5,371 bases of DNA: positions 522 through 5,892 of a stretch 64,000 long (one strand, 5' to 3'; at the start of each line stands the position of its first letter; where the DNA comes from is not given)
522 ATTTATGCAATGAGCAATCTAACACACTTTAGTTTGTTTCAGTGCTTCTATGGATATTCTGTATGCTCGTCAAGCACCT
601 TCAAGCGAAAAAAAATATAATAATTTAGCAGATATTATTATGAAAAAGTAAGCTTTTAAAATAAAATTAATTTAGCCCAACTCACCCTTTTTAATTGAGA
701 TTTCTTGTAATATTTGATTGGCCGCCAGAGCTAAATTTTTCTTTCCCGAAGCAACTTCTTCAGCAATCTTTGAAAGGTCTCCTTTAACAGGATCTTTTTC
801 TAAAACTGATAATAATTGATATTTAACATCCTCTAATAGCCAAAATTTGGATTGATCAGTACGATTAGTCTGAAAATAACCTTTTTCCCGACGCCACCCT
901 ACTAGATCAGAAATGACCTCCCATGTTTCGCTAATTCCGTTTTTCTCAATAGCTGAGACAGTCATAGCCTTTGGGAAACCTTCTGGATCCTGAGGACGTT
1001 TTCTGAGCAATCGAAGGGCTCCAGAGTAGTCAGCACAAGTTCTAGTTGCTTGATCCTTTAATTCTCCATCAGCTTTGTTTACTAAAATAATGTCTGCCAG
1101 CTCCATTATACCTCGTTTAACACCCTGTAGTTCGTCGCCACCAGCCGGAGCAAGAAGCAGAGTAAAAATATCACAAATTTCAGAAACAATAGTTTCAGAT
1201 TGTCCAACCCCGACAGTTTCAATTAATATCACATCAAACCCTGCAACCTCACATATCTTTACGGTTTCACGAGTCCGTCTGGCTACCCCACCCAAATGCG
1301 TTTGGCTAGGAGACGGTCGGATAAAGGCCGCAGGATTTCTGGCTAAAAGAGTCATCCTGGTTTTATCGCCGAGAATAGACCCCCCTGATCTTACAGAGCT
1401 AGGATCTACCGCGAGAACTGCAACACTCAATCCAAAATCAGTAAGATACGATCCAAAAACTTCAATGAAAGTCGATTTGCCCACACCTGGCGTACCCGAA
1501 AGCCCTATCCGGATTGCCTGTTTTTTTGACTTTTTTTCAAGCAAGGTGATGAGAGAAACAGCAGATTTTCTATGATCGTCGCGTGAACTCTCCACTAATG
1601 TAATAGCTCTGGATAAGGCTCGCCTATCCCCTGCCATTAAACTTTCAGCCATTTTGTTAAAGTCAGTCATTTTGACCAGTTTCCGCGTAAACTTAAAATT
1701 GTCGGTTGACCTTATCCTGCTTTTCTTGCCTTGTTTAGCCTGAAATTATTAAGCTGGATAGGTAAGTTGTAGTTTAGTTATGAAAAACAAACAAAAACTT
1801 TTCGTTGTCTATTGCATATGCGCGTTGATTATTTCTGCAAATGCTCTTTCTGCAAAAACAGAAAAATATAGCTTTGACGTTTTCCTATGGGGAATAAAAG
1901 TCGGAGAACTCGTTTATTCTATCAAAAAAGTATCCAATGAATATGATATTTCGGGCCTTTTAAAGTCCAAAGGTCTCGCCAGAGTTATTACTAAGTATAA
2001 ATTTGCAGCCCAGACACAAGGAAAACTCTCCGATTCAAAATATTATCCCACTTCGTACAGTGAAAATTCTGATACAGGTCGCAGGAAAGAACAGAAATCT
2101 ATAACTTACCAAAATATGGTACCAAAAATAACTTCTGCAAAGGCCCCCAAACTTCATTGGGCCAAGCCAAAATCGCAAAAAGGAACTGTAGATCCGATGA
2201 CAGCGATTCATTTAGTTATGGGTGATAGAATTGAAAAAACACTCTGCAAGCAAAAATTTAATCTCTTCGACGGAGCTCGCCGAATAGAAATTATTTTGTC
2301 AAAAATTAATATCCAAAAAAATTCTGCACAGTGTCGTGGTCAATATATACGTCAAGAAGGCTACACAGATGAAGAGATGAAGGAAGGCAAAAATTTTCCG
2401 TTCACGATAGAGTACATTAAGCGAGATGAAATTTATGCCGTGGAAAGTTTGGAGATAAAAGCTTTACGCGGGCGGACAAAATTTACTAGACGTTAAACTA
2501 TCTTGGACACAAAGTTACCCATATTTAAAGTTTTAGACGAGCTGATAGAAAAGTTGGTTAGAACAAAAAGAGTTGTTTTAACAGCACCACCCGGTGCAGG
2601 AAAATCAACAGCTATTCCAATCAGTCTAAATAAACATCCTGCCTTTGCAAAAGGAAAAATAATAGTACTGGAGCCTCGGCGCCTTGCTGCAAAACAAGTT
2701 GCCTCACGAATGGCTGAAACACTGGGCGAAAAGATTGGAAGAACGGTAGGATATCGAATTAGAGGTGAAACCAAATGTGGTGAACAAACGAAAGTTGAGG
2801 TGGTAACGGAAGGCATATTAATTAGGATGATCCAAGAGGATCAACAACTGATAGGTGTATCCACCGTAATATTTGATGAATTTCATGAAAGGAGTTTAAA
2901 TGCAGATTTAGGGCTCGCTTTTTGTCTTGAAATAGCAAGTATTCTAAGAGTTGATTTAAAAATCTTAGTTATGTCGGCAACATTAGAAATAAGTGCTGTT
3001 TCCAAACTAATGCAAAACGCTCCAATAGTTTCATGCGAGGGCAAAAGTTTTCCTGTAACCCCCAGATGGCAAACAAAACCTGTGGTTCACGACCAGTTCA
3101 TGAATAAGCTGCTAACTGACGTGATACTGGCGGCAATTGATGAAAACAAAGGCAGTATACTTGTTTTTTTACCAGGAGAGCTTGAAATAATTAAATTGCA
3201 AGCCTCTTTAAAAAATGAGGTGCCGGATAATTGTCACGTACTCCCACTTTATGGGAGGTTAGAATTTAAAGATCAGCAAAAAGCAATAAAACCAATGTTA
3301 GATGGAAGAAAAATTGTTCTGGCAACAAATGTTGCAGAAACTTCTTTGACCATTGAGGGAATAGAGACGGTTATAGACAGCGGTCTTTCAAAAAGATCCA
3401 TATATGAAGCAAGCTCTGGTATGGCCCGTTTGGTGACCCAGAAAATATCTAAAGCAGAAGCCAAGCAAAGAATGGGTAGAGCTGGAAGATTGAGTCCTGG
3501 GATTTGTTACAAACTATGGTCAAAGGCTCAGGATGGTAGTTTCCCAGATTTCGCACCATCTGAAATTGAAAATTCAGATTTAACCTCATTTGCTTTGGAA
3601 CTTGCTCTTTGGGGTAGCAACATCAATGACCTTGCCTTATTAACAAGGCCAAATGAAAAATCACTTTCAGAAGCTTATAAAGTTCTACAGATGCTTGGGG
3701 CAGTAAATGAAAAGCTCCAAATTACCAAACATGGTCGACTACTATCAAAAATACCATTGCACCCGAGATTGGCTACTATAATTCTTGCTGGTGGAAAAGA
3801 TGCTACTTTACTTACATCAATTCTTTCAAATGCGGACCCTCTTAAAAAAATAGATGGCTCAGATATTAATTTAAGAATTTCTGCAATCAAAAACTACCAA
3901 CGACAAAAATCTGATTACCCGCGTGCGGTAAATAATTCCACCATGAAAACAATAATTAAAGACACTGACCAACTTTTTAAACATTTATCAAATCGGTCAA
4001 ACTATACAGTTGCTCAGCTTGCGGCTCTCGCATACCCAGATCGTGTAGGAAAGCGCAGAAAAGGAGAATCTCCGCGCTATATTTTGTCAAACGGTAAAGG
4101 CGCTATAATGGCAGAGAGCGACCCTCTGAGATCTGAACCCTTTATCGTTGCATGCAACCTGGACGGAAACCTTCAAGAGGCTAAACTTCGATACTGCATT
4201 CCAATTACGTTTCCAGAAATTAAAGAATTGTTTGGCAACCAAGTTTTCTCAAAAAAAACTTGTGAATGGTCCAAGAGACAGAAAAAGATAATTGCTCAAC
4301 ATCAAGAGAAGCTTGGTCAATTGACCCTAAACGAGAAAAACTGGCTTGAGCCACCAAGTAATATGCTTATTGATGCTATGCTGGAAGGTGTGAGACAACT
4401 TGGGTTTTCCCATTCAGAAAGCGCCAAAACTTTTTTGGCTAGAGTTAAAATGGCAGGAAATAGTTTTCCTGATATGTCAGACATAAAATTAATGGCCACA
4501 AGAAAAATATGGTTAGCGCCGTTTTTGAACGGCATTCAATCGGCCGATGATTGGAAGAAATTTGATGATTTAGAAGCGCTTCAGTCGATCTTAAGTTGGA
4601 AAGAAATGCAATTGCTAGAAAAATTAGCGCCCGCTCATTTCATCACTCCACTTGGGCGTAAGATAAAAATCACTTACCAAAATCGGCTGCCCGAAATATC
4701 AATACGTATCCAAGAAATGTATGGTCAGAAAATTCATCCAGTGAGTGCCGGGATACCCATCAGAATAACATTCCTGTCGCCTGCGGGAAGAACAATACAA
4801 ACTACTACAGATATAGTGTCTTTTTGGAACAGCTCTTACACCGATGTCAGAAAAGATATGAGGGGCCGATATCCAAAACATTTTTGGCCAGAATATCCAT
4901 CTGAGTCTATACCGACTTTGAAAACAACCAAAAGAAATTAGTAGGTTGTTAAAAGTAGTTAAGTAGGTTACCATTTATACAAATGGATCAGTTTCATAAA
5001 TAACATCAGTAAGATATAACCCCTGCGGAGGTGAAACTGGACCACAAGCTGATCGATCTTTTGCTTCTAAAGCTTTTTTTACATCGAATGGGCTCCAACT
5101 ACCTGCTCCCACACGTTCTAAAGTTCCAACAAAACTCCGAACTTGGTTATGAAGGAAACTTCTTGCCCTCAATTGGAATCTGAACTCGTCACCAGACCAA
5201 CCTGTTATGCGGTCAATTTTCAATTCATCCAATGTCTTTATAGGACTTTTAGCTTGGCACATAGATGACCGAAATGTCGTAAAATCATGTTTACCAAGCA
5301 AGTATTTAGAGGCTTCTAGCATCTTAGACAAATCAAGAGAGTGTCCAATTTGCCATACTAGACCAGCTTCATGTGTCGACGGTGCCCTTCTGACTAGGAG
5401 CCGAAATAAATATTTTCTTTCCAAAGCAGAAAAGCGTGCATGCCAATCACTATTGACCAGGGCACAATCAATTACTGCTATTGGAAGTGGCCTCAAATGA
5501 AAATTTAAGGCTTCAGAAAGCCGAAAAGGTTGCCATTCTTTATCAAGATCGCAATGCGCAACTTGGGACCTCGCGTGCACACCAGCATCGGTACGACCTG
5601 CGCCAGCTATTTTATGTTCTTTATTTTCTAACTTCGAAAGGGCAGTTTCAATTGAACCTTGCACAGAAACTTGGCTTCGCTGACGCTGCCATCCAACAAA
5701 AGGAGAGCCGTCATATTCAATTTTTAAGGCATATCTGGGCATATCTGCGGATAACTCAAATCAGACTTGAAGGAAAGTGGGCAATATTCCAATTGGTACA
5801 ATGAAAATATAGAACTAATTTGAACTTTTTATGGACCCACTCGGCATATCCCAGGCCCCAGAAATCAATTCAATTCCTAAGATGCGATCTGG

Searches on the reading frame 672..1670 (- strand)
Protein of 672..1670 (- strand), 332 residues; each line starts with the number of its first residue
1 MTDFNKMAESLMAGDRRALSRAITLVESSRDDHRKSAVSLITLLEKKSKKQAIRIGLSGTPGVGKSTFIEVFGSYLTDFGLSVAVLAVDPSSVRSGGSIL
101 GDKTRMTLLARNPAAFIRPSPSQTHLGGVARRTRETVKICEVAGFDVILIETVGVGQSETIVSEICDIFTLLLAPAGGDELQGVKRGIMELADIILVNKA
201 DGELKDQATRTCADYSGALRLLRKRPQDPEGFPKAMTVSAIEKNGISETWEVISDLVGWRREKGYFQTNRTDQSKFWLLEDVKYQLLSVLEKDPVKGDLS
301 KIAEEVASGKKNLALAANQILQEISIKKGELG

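Call 42: search_protein_families(library=pfam, max_evalue=0.00001, proteins=[window:672-1670:-])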
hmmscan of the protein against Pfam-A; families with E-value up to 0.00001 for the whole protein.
window:672-1670:- (332 aa): 1 family
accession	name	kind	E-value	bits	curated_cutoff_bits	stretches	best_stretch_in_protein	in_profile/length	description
PF03308.22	MeaB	-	1e-92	310.5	23.1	1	19-290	1-268/273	Methylmalonyl Co-A mutase-associated GTPase MeaB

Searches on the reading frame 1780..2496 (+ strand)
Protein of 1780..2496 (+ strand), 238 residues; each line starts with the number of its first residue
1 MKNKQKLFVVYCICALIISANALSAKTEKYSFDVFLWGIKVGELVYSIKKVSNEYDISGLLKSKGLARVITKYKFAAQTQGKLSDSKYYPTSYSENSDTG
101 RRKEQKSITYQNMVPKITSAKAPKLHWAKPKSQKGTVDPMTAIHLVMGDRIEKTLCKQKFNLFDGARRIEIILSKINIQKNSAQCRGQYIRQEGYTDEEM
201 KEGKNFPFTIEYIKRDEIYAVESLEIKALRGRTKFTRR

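Call 42: search_protein_families(library=pfam, max_evalue=0.00001, proteins=[window:1780-2496:+])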
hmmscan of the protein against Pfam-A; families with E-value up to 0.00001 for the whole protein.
window:1780-2496:+ (238 aa): 1 family
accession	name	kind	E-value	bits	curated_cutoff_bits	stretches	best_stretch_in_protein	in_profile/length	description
PF11306.15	DUF3108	-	1.5e-06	28.6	26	1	32-173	2-145/209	Protein of unknown function (DUF3108)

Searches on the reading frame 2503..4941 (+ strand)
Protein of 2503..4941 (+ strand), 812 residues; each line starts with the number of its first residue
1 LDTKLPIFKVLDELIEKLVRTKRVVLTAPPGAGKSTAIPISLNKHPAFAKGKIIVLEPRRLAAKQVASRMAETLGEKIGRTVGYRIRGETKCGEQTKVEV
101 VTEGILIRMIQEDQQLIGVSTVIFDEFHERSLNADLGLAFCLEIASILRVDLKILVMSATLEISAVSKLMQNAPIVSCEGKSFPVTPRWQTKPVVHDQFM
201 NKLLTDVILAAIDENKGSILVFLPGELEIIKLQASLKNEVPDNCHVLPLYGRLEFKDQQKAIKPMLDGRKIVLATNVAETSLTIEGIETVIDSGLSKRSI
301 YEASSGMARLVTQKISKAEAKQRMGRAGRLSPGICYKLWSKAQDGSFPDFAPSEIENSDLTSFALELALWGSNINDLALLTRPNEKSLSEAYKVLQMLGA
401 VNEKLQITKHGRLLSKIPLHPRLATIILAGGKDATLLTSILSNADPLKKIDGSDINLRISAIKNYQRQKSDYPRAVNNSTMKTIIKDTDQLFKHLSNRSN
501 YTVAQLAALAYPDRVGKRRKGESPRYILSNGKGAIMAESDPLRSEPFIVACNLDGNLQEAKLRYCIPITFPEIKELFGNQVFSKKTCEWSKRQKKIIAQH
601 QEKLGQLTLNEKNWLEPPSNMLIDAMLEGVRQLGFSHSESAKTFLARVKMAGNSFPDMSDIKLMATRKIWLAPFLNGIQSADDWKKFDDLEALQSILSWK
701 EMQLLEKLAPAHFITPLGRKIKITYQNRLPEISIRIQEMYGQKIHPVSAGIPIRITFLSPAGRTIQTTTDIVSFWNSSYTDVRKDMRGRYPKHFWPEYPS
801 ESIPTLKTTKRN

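Call 42: search_protein_families(library=pfam, max_evalue=0.00001, proteins=[window:2503-4941:+])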
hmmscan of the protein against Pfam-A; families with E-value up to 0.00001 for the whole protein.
window:2503-4941:+ (812 aa): 3 families
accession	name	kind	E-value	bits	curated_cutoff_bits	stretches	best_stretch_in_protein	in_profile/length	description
PF08482.15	HrpB_C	-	1.4e-42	145.6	25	1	670-799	1-133/133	ATP-dependent helicase C-terminal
PF00270.35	DEAD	-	4.8e-15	56.1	26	1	13-166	6-164/167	DEAD/DEAH box helicase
PF00271.37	Helicase_C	-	3.5e-12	47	23.5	1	208-330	10-109/110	Helicase conserved C-terminal domain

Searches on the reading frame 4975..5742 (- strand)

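Call 42: search_protein_families(library=pfam, max_evalue=0.00001, proteins=[window:4975-5742:-])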
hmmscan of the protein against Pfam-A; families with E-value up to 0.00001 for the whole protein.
window:4975-5742:- (255 aa): 1 family
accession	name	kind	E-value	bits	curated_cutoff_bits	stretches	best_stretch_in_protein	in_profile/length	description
PF01416.25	PseudoU_synth_1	-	1.7e-39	135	23.3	2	144-250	1-108/108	tRNA pseudouridine synthase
